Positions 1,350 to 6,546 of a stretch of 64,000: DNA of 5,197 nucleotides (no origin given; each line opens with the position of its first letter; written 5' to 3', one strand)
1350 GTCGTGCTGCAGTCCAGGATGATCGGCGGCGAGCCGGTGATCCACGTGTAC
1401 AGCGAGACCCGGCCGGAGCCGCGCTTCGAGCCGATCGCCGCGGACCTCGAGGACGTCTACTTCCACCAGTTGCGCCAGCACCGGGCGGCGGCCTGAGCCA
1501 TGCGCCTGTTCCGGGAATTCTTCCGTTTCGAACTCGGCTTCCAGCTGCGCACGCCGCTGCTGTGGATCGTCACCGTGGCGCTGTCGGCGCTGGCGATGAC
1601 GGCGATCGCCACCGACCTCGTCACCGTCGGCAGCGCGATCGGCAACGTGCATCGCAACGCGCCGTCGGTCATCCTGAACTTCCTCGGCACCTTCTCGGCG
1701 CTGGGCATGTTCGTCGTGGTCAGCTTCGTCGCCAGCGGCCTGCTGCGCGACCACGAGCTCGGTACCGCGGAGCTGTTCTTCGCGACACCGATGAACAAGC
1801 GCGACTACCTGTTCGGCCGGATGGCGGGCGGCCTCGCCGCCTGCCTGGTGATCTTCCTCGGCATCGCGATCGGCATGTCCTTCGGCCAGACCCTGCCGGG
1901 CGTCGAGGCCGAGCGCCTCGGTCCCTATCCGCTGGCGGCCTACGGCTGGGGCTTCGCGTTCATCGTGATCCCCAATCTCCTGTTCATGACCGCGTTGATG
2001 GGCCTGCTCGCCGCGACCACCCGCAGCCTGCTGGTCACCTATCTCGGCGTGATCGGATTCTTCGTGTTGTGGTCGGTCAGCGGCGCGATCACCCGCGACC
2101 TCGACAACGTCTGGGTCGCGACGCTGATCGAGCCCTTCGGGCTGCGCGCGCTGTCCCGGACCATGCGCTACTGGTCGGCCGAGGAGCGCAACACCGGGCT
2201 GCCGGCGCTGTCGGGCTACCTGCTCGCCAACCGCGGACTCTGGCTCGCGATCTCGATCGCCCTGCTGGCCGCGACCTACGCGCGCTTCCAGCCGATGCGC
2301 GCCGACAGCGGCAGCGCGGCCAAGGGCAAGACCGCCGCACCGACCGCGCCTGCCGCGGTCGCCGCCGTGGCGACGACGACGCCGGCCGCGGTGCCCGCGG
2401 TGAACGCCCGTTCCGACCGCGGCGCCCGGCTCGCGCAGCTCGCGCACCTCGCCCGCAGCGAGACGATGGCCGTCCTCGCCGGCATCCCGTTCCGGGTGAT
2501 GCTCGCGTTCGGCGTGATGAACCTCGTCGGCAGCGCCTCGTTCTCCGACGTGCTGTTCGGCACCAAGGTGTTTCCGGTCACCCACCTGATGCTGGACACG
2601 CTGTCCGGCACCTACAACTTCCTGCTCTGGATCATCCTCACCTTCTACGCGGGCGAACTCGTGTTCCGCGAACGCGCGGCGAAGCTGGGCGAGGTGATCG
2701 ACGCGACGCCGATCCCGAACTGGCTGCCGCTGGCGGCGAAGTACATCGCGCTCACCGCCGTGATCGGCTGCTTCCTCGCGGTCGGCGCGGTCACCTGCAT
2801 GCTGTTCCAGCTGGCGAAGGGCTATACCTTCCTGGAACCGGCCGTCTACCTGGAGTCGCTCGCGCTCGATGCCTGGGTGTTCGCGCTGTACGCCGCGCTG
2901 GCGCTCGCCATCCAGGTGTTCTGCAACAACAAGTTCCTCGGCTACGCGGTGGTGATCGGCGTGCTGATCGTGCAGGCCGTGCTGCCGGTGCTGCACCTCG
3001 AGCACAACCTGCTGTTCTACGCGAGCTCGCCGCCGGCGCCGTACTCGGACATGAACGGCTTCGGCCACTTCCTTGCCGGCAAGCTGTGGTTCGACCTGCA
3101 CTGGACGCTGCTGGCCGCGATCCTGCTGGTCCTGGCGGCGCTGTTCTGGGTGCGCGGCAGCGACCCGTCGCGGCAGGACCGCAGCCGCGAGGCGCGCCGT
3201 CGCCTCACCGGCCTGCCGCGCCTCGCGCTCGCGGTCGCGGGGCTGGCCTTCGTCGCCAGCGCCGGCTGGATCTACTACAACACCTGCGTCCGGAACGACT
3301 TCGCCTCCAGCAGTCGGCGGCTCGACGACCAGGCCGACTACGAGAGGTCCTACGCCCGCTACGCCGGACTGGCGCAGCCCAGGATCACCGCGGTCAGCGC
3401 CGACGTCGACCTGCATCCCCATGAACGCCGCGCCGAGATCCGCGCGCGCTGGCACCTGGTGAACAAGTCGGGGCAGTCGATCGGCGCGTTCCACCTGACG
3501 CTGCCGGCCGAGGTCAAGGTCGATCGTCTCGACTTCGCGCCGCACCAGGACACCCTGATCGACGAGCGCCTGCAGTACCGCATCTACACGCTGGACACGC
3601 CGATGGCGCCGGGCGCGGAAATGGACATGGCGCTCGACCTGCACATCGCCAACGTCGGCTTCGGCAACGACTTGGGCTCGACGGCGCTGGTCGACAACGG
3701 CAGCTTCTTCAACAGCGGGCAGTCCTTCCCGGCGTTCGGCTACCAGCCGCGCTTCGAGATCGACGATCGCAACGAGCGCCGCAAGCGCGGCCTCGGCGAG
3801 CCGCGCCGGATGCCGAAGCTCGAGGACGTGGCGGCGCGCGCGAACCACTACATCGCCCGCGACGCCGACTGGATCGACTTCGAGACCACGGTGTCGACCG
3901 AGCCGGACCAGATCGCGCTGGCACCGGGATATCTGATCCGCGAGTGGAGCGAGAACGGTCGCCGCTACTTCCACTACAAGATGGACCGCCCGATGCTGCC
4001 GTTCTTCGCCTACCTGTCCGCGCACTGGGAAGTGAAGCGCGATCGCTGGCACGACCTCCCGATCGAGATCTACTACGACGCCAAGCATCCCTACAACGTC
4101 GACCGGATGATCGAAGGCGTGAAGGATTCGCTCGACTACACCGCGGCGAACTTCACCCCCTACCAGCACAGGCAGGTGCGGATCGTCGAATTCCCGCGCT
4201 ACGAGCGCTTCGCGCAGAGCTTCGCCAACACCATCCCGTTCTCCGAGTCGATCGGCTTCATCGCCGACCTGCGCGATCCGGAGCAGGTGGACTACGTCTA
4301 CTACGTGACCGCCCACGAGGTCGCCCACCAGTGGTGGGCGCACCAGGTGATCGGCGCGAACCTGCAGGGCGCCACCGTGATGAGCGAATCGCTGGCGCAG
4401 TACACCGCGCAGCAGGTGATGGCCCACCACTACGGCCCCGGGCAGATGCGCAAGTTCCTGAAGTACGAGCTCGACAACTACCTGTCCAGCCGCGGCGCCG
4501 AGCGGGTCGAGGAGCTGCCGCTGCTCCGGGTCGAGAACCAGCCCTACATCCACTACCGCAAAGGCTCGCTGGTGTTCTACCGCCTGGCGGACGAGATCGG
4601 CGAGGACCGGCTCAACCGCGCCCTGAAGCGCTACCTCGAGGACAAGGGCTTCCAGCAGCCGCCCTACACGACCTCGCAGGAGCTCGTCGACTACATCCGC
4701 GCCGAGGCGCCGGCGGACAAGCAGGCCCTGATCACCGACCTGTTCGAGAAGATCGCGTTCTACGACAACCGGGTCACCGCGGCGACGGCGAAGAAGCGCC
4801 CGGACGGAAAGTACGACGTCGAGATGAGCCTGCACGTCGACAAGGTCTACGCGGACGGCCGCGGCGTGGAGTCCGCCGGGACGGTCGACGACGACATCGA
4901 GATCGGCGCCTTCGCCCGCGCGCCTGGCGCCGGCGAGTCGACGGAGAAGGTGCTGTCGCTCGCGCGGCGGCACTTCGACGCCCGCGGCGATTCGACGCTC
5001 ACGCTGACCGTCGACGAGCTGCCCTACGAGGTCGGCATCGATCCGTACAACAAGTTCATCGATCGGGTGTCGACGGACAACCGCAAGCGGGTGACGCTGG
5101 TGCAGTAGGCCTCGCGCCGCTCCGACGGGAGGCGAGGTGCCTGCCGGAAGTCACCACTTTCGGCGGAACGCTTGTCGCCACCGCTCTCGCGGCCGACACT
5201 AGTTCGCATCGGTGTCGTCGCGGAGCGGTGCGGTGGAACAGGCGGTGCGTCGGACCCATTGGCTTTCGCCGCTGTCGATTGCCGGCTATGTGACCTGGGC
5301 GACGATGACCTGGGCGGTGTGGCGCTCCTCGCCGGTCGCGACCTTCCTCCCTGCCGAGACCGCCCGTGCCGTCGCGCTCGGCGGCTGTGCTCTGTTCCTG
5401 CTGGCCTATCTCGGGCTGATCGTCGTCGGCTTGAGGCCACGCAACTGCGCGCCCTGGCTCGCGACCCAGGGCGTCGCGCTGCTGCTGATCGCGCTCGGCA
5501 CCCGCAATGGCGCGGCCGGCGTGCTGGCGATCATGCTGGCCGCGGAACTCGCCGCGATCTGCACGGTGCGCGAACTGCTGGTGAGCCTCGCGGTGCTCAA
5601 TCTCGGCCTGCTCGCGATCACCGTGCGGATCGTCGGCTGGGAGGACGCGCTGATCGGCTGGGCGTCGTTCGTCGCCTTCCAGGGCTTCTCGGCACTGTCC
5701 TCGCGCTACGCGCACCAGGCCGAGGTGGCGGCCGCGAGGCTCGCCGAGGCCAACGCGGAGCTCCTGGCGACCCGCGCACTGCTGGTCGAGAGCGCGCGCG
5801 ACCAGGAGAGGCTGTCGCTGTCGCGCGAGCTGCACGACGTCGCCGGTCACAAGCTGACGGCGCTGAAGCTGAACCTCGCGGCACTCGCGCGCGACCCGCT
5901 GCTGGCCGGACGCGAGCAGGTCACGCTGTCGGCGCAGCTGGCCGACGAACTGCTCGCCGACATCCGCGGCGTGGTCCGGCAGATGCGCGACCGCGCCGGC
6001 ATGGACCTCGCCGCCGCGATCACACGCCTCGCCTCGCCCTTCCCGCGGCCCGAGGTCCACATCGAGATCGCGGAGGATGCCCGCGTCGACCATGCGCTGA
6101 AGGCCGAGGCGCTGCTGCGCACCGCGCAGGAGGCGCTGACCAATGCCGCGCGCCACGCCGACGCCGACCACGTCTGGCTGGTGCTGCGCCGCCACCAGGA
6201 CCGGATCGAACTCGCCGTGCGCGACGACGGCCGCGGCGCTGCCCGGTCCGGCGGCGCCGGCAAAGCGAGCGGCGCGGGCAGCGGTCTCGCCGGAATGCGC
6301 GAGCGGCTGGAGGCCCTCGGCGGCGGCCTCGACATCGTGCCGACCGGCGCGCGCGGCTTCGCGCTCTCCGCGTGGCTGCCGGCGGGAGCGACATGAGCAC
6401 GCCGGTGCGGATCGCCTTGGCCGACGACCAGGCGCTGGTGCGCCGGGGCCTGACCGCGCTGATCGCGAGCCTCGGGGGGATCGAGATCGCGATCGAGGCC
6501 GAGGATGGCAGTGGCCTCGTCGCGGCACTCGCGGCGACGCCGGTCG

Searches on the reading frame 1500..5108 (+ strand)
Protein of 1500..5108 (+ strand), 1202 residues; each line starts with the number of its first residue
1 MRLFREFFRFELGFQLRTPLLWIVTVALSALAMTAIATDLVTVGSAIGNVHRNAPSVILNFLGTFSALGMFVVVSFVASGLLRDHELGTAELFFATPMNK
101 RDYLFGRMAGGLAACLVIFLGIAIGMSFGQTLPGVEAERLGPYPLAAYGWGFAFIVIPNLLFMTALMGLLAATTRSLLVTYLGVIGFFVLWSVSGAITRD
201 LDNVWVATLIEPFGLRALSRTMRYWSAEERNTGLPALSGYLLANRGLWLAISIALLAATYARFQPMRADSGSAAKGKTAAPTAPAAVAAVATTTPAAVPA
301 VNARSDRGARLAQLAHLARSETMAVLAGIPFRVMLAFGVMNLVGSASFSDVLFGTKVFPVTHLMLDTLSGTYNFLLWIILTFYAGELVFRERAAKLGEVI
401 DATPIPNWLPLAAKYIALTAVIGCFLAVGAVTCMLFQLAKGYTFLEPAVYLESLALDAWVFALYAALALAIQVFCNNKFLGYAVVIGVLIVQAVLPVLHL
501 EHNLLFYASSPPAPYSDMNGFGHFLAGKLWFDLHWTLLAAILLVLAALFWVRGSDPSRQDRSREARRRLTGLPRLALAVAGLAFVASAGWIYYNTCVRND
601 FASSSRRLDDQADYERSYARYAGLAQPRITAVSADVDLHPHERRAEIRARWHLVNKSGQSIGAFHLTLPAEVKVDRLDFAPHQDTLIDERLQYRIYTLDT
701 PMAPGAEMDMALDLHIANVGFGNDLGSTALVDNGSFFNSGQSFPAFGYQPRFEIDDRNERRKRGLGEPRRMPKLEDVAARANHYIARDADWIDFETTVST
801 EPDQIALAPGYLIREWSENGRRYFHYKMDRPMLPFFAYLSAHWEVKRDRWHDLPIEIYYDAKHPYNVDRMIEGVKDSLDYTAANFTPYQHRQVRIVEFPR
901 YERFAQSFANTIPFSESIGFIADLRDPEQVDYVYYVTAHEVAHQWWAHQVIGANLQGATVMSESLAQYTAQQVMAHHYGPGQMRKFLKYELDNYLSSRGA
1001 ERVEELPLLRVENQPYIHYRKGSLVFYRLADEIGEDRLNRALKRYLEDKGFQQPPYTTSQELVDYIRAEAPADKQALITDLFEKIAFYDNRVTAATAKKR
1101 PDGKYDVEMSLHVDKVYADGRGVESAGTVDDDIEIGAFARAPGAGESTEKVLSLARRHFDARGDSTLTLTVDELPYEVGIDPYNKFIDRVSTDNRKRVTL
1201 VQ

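Call 101: search_protein_families(library=pfam, proteins=[window:1500-5108:+], max_evalue=0.00001)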
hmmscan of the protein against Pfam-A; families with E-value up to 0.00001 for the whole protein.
window:1500-5108:+ (1202 aa): 2 families
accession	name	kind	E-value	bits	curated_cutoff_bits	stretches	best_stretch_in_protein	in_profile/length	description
PF01433.26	Peptidase_M1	-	1.2e-10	41.8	27.7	1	873-1065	5-202/218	Peptidase family M1 domain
PF12698.13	ABC2_membrane_3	-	8e-06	25.6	31.6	0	61-189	164-280/347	ABC-2 family transporter protein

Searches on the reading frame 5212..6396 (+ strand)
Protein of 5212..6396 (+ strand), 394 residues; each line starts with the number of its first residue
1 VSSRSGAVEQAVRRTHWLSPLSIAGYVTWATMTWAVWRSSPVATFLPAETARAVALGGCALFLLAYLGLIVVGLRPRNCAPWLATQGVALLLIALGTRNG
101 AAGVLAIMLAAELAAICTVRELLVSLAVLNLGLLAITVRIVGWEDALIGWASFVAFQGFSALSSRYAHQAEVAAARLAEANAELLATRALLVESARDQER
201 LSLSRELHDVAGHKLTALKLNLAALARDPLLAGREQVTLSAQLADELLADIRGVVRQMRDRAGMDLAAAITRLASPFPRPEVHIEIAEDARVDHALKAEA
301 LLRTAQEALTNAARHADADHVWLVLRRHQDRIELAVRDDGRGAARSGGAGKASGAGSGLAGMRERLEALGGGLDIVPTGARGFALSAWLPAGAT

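Call 101: search_protein_families(library=pfam, proteins=[window:5212-6396:+], max_evalue=0.00001)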
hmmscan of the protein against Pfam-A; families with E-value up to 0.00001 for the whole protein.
window:5212-6396:+ (394 aa): 2 families
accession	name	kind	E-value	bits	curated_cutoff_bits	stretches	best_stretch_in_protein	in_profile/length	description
PF02518.31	HATPase_c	-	6.2e-11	43.2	26.4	1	299-391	4-109/111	Histidine kinase-, DNA gyrase B-, and HSP90-like ATPase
PF07730.19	HisKA_3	-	8.5e-11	42.7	24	1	199-261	1-66/68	Histidine kinase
